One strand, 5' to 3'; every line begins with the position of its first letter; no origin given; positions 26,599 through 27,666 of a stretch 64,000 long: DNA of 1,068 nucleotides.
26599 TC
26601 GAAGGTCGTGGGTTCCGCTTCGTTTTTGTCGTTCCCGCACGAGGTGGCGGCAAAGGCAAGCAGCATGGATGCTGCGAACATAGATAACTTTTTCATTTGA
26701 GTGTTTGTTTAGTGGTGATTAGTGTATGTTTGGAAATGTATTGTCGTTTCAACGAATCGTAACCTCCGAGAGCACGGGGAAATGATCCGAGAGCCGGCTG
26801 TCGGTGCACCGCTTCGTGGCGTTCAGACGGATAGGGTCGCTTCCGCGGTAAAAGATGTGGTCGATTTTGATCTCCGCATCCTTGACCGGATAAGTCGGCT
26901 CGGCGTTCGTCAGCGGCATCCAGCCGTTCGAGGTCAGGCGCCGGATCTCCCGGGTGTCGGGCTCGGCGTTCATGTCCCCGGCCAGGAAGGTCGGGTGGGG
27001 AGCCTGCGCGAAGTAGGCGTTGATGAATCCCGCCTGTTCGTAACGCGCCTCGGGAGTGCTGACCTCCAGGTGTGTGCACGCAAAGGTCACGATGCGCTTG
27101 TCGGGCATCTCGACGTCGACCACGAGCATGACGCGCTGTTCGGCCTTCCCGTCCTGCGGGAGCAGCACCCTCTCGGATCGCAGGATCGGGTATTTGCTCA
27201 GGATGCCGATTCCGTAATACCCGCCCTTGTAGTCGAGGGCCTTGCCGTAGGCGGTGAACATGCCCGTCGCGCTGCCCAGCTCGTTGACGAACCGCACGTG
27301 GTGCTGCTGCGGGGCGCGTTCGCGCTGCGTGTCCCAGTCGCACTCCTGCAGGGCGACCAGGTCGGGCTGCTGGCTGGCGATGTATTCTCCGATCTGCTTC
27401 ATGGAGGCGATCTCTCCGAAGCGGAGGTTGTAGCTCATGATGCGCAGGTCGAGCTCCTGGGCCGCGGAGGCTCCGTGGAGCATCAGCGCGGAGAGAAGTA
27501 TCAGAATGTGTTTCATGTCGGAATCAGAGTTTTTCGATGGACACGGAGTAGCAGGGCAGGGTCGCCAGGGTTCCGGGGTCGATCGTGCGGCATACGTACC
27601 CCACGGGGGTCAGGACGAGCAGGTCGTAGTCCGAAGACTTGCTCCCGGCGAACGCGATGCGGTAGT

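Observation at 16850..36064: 19-kb sigma/anti-sigma-controlled Sus locus combining EEP phosphodiesterase-like enzymes with alpha-GlcNAc-ases and a sulfatase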

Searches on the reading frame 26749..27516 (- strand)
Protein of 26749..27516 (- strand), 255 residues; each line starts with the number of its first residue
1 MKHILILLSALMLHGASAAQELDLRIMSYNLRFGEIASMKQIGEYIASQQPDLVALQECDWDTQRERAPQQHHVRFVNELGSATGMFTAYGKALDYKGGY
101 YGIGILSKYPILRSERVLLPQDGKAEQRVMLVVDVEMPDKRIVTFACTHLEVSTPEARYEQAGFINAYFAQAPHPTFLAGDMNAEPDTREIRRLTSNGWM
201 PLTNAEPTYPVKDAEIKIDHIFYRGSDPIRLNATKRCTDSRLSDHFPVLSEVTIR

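Call 4: search_protein_families(library=pfam, proteins=[window:26749-27516:-], max_evalue=0.01)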
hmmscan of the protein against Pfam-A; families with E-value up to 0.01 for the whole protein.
window:26749-27516:- (255 aa): 2 families
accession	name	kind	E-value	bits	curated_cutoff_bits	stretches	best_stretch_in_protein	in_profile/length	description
PF03372.29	Exo_endo_phos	-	3.8e-25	89.3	24.5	1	27-245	1-225/225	Endonuclease/Exonuclease/phosphatase family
PF23226.1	Exo_endo_phos_PGAP2IP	-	4.9e-08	33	27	1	36-200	20-176/239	PGAP2IP, C-terminal nuclease-like domain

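Call 12: search_solved_structures(query=window:26749-27516:-, max_evalue=0.001)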
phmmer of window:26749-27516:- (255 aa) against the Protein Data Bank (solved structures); distinct sequences matched with E-value up to 0.001: 1.
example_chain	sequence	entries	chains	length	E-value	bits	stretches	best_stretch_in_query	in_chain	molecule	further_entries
6lpm_A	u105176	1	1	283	0.0008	21.9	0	21-131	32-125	Exodeoxyribonuclease III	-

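Call 37: search_protein_families(library=ncbifam, proteins=[window:26749-27516:-], max_evalue=0.01)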
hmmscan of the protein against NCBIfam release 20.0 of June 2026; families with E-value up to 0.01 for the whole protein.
window:26749-27516:- (255 aa): 5 families
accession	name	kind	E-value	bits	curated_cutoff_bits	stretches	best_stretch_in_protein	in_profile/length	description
NF003842.0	PRK05421.1-4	equivalog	6.1e-09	35.7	144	1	24-254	32-257/259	endonuclease/exonuclease/phosphatase family protein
TIGR00633.1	xth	equivalog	8.6e-06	25.4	99.05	1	24-136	1-98/255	exodeoxyribonuclease III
TIGR00195.1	exoDNase_III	equivalog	0.00078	19.1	182.55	1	25-192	2-157/254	exodeoxyribonuclease III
NF008733.0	PRK11756.1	equivalog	0.00084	18.6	280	1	25-144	2-105/269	exodeoxyribonuclease III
NF003840.0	PRK05421.1-2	equivalog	0.0056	15.8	163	0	174-254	201-280/282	endonuclease/exonuclease/phosphatase family protein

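Call 46: search_solved_structures(query=A2, max_evalue=0.01)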
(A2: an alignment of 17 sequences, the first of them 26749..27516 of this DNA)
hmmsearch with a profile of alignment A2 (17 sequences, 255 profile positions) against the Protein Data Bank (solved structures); distinct sequences matched with E-value up to 0.01: 54.
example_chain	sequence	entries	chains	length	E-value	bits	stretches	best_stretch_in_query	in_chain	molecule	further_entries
3l1w_A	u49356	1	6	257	9.3e-08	34.7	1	141-252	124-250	Uncharacterized protein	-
4fpv_A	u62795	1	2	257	4.5e-07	32.4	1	98-216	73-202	Tyrosyl-DNA phosphodiesterase 2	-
6lpm_A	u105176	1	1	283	7e-07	31.8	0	97-194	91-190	Exodeoxyribonuclease III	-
4f1h_B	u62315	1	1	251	1e-06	31.3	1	98-216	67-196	Tyrosyl-DNA phosphodiesterase 2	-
4f1h_A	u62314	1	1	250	1.3e-06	30.9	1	99-220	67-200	Tyrosyl-DNA phosphodiesterase 2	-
6ca4_A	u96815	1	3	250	2.2e-06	30.2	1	98-188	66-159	Tyrosyl-DNA phosphodiesterase 2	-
3g6s_A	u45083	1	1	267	3.2e-06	29.7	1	140-254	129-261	Putative endonuclease/exonuclease/phosphatase family protein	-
1ako_A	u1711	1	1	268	7.5e-06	28.4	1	95-197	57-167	EXONUCLEASE III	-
4ruw_A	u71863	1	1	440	2.7e-05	26.6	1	22-188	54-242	Endonuclease/exonuclease/phosphatase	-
7cd6_A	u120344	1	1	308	2.8e-05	26.6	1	19-193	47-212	DNA-(apurinic or apyrimidinic site) endonuclease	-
2v0s_A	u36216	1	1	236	3.9e-05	26.1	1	202-248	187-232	LR1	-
2ddr_A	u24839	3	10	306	4.3e-05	26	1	18-192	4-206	Sphingomyelin phosphodiesterase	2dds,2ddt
7cd5_A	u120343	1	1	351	5e-05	25.7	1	19-193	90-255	DNA-(apurinic or apyrimidinic site) endonuclease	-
2uyr_X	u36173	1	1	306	5.9e-05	25.5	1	18-192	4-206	SPHINGOMYELINASE C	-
6w2p_A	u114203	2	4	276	6.1e-05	25.5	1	21-193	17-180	DNA-(apurinic or apyrimidinic site) lyase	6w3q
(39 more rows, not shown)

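Call 65: find_homologous_proteins(query=A2, max_evalue=0.00001)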
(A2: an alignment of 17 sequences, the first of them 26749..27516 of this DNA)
Query A2 (17 sequences) (255 aa, profile of the alignment): 4127 proteins with E <= 0.00001 among 8000 candidates; the best 120 are listed.
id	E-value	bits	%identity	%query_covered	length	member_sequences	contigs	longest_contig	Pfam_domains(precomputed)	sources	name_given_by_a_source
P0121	1.2e-124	432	58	97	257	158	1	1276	PF03372.30,PF23226.2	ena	-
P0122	2.0e-124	432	57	100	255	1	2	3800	PF03372.30,PF23226.2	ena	-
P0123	3.4e-124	431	56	100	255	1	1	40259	PF03372.30,PF23226.2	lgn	-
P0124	4.4e-124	431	56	99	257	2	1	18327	PF03372.30,PF23226.2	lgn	-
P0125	4.6e-124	431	56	100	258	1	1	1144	PF03372.30,PF23226.2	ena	-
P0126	8.6e-124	430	54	100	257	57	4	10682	PF03372.30,PF23226.2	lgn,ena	-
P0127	2.9e-123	428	55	99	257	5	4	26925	PF03372.30,PF23226.2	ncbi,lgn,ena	-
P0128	3.7e-123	428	58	98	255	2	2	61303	PF03372.30,PF23226.2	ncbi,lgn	-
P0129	3.8e-123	428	58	100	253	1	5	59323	PF03372.30,PF23226.2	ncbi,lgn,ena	-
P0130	5.8e-123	427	55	96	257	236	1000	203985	PF03372.30,PF23226.2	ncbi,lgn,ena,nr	ncbi:MAG: endonuclease/exonuclease/phosphatase family protein [Bacteroidales bacterium]|nr:endonucle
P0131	9.0e-123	426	55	97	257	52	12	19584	PF03372.30,PF23226.2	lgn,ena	-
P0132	2.0e-122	425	50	98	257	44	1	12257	PF03372.30,PF23226.2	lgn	-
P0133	2.6e-122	425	60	98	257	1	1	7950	PF03372.30,PF23226.2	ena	-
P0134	3.2e-122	425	59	91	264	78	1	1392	PF03372.30,PF23226.2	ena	-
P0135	4.1e-122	424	56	100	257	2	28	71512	PF03372.30,PF23226.2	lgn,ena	-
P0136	4.1e-122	424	56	100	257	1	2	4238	PF03372.30,PF23226.2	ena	-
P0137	7.8e-122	423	53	96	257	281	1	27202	PF03372.30,PF23226.2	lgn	-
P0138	8.0e-122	423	56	100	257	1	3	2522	PF03372.30,PF23226.2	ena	-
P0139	8.6e-122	423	54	100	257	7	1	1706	PF03372.30,PF23226.2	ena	-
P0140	1.1e-121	423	56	100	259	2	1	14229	PF03372.30,PF23226.2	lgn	-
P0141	1.1e-121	423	59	100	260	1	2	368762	PF03372.30,PF23226.2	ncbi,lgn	-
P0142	1.1e-121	423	45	99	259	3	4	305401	PF03372.30,PF23226.2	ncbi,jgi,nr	ncbi:endonuclease/exonuclease/phosphatase family protein [Porphyromonadaceae sp. NP-X]|jgi:endonucle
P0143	1.2e-121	423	56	99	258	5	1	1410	PF03372.30,PF23226.2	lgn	-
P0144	1.2e-121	423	55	100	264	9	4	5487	PF03372.30,PF23226.2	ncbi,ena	-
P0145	1.4e-121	422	55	100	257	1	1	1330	PF03372.30,PF23226.2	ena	-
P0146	1.5e-121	422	56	100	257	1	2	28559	PF03372.30,PF23226.2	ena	-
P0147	1.6e-121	422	55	100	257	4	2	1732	PF03372.30,PF23226.2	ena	-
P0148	1.6e-121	422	55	100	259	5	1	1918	PF03372.30,PF23226.2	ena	-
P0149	1.9e-121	422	55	100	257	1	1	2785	PF03372.30,PF23226.2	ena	-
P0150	2.0e-121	422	46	100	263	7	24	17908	PF03372.30,PF23226.2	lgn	-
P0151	2.4e-121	422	56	100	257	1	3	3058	PF03372.30,PF23226.2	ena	-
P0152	2.9e-121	421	54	100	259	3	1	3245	PF03372.30,PF23226.2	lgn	-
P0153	3.0e-121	421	56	100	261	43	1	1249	PF03372.30,PF23226.2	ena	-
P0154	3.3e-121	421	54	100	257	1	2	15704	PF03372.30,PF23226.2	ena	-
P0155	3.4e-121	421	55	100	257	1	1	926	PF03372.30,PF23226.2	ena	-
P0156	3.5e-121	421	57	93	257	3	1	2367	PF03372.30,PF23226.2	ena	-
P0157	3.6e-121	421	56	100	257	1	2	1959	PF03372.30,PF23226.2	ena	-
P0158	3.8e-121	421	51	93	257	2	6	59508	PF03372.30,PF23226.2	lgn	-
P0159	4.0e-121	421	54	100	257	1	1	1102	PF03372.30,PF23226.2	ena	-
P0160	4.0e-121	421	56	100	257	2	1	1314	PF03372.30,PF22669.3,PF23226.2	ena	-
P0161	4.1e-121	421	50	100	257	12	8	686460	PF03372.30,PF23226.2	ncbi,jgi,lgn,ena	-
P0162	4.9e-121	421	55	100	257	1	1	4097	PF03372.30,PF23226.2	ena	-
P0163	5.0e-121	421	54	100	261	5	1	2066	PF03372.30,PF23226.2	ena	-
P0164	5.4e-121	421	55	100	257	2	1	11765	PF03372.30,PF23226.2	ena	-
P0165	5.4e-121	421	55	100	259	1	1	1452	PF03372.30,PF23226.2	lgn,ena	-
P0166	5.6e-121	420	54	100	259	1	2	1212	PF03372.30,PF23226.2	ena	-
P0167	6.7e-121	420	57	91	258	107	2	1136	PF03372.30,PF23226.2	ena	-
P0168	6.9e-121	420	56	99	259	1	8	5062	PF03372.30,PF23226.2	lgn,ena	-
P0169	6.9e-121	420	56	99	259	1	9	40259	PF03372.30,PF23226.2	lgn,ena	-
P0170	7.5e-121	420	55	100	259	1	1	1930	PF03372.30,PF23226.2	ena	-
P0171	7.6e-121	420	55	100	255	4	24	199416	PF03372.30,PF23226.2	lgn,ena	-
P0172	9.3e-121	420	51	98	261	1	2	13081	PF03372.30,PF23226.2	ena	-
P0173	9.4e-121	420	50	98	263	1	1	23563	PF03372.30,PF23226.2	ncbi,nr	ncbi:MAG: endonuclease/exonuclease/phosphatase family protein [Paludibacter sp.]|nr:endonuclease/exo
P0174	9.6e-121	420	55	100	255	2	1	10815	PF03372.30,PF23226.2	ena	-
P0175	9.8e-121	420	55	98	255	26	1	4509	PF03372.30,PF23226.2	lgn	-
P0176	9.9e-121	420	55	100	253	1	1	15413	PF03372.30,PF23226.2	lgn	-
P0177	1.1e-120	420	56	100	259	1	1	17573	PF03372.30,PF23226.2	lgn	-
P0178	1.1e-120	420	57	93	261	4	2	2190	PF03372.30,PF23226.2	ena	-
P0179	1.3e-120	419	56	100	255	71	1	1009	PF03372.30,PF23226.2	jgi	jgi:endonuclease/exonuclease/phosphatase family metal-dependent hydrolase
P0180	1.5e-120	419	48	91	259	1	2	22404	PF03372.30,PF23226.2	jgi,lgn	-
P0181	1.5e-120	419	54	99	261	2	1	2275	PF03372.30,PF23226.2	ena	-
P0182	1.6e-120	419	54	100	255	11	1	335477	PF03372.30,PF23226.2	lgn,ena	-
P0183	1.7e-120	419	55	100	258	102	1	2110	PF03372.30,PF23226.2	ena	-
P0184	1.8e-120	419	51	100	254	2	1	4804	PF03372.30,PF23226.2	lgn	-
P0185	2.0e-120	419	56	100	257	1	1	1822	PF03372.30,PF23226.2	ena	-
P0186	2.2e-120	419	54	100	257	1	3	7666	PF03372.30,PF23226.2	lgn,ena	-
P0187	2.8e-120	418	54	100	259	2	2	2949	PF03372.30,PF23226.2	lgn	-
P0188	2.8e-120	418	56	100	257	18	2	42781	PF03372.30,PF23226.2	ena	-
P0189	3.2e-120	418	57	93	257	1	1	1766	PF03372.30,PF23226.2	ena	-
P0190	3.2e-120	418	48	99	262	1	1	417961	PF03372.30,PF23226.2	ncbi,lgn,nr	ncbi:MAG: endonuclease/exonuclease/phosphatase family protein [Paludibacter sp.]|nr:endonuclease/exo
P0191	3.4e-120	418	50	91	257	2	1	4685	PF03372.30,PF23226.2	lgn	-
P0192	3.6e-120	418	55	100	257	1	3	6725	PF03372.30,PF23226.2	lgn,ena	-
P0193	3.7e-120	418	55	100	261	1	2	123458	PF03372.30,PF23226.2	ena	-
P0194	4.1e-120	418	54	100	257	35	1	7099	PF03372.30,PF23226.2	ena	-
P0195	4.7e-120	417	54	100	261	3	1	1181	PF03372.30,PF23226.2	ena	-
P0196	5.3e-120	417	55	100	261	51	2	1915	PF03372.30,PF23226.2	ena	-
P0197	5.6e-120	417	54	100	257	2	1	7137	PF03372.30,PF23226.2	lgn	-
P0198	6.5e-120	417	54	100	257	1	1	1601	PF03372.30,PF23226.2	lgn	-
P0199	6.7e-120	417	56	100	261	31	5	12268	PF03372.30,PF23226.2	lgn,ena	-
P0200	8.2e-120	417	54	100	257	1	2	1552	PF03372.30,PF23226.2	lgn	-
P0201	8.8e-120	417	54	100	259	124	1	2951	PF03372.30,PF23226.2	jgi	jgi:endonuclease/exonuclease/phosphatase family metal-dependent hydrolase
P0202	1.2e-119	416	54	100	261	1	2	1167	PF03372.30,PF23226.2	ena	-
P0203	1.3e-119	416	55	100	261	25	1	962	PF03372.30,PF23226.2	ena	-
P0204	1.3e-119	416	54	100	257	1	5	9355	PF03372.30,PF23226.2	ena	-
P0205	1.3e-119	416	54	100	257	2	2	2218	PF03372.30,PF23226.2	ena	-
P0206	1.4e-119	416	56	100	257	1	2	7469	PF03372.30,PF23226.2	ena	-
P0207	1.4e-119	416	52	100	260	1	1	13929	PF03372.30,PF23226.2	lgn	-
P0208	1.5e-119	416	54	100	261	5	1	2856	PF03372.30,PF23226.2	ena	-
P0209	1.5e-119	416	55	93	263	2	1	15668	PF03372.30,PF23226.2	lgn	-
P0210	1.6e-119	416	56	100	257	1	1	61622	PF03372.30,PF23226.2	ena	-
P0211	1.7e-119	416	55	91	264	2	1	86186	PF03372.30,PF23226.2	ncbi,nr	ncbi:MAG: endonuclease/exonuclease/phosphatase family protein [Bacteroidales bacterium]|nr:endonucle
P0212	1.9e-119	416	54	100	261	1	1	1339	PF03372.30,PF23226.2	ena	-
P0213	2.2e-119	415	55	100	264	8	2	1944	PF03372.30,PF23226.2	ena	-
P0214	2.5e-119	415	55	91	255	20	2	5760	PF03372.30,PF23226.2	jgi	-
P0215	2.7e-119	415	53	100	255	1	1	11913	PF03372.30,PF23226.2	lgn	-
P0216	2.7e-119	415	54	100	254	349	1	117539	PF03372.30,PF23226.2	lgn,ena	-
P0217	2.8e-119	415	57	100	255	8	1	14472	PF03372.30,PF23226.2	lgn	-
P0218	2.9e-119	415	54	100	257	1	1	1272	PF03372.30,PF23226.2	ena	-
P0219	3.1e-119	415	54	100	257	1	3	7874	PF03372.30,PF23226.2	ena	-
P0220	3.1e-119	415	49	100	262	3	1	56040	PF03372.30,PF23226.2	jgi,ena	-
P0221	3.2e-119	415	54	100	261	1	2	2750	PF03372.30,PF23226.2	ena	-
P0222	3.5e-119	415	55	100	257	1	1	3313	PF03372.30,PF23226.2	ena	-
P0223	3.9e-119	414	57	95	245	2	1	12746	PF03372.30,PF23226.2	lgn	-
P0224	4.0e-119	414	55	100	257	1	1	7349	PF03372.30,PF23226.2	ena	-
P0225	4.5e-119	414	51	99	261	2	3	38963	PF03372.30,PF23226.2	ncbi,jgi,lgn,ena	ncbi:MAG: endonuclease/exonuclease/phosphatase family protein [Paludibacter sp.]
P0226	4.8e-119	414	55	100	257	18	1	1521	PF03372.30,PF23226.2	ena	-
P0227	5.0e-119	414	56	100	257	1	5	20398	PF03372.30,PF23226.2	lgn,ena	-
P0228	5.2e-119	414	58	99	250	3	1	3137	PF03372.30,PF23226.2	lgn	-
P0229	6.3e-119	414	48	98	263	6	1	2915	PF03372.30,PF23226.2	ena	-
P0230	6.9e-119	414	55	98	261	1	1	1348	PF03372.30,PF23226.2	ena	-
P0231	7.1e-119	414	50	100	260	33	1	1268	PF03372.30,PF23226.2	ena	-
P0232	7.4e-119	414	54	100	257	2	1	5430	PF03372.30,PF23226.2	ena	-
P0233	7.8e-119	413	55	98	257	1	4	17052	PF03372.30,PF23226.2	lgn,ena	-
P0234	8.2e-119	413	55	98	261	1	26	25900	PF03372.30,PF23226.2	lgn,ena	-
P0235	8.3e-119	413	54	100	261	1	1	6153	PF03372.30,PF23226.2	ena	-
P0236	8.7e-119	413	54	100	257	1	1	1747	PF03372.30,PF23226.2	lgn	-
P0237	9.1e-119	413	54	100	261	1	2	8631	PF03372.30,PF23226.2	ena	-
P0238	9.2e-119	413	54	100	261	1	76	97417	PF03372.30,PF23226.2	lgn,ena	-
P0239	9.4e-119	413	54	100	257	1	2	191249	PF03372.30,PF23226.2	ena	-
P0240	9.6e-119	413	54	100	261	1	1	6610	PF03372.30,PF23226.2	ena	-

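Call 68: find_encoding_contigs(protein=P0130, flank=10000, max_places=3)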
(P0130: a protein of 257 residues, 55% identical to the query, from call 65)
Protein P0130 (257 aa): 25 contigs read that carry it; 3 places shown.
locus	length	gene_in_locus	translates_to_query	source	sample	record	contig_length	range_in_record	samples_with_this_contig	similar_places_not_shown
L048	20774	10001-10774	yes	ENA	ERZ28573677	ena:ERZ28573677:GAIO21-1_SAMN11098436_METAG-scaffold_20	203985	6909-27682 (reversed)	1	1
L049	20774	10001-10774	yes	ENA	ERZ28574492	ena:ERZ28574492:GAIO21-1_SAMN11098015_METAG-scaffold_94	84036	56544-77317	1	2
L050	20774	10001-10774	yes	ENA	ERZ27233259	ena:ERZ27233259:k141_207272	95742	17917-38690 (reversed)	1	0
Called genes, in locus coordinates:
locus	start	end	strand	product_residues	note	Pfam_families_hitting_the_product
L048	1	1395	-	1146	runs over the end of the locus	PF07494:Reg_prop (faint), PF07495:Y_Y_Y, PF00512:HisKA, PF02518:HATPase_c, PF12833:HTH_18, PF00165:HTH_AraC (weak)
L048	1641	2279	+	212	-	PF04542:Sigma70_r2, PF07638:Sigma70_ECF, PF08281:Sigma70_r4_2, PF04545:Sigma70_r4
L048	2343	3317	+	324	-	PF04773:FecR, PF16344:FecR_C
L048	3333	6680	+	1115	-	PF07660:STN (weak), PF13620:CarboxypepD_reg, PF13715:CarbopepD_reg_2, PF07715:Plug, PF00593:TonB_dep_Rec_b-barrel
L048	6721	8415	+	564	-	PF14322:SusD-like_3, PF12771:SusD-like_2 (weak), PF07980:SusD_RagB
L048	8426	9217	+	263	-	PF03372:Exo_endo_phos, PF23226:Exo_endo_phos_PGAP2IP (weak)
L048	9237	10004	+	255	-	-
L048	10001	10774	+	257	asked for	PF03372:Exo_endo_phos, PF23226:Exo_endo_phos_PGAP2IP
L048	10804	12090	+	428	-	-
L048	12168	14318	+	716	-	PF12971:NAGLU_N, PF05089:NAGLU, PF12972:NAGLU_C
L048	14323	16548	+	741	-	PF12971:NAGLU_N, PF05089:NAGLU, PF12972:NAGLU_C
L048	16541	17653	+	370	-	-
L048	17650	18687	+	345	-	PF02595:Gly_kinase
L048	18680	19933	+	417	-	PF02447:GntP_permease, PF03600:CitMHS, PF13726:Na_H_antiport_2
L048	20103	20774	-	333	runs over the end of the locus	PF13310:Virulence_RhuM, PF02661:Fic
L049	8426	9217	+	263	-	PF03372:Exo_endo_phos, PF23226:Exo_endo_phos_PGAP2IP (weak)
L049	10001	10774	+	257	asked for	PF03372:Exo_endo_phos, PF23226:Exo_endo_phos_PGAP2IP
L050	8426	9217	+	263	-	PF03372:Exo_endo_phos, PF23226:Exo_endo_phos_PGAP2IP (weak)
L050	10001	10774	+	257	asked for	PF03372:Exo_endo_phos, PF23226:Exo_endo_phos_PGAP2IP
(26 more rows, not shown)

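Call 70: predict_structure(alignment_id=A5)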
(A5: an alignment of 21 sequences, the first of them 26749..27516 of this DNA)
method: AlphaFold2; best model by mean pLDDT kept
length: 255 residues; sequences in the alignment: 21
mean_pLDDT: 86.2   pTM: 0.85
mean pLDDT of the five models: 86.2, 86.2, 84.2, 83.1, 82.4
residues with pLDDT >= 90: 135; 70-90: 86; 50-70: 34; < 50: 0
segments of 3 or more residues with pLDDT < 50: none
pLDDT, mean of each block of 10 residues (from residue 1): 84 69 95 73 93 91 64 76 96 77 94 95 77 96 95 87 96 95 88 94 80 67 94 89 85 94
secondary structure, 60 per line:
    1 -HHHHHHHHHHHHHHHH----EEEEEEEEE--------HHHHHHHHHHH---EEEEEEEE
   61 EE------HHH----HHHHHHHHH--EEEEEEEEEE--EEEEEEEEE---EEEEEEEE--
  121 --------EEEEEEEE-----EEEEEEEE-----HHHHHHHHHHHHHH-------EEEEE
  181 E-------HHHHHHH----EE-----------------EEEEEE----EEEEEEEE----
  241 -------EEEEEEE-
elements in order: H2-17 E22-30 H39-49 E53-62 H76-84 E87-96 E99-107 E111-118 E129-136 E142-149 H155-168 E176-181 H189-195 E219-224 E229-236 E248-254
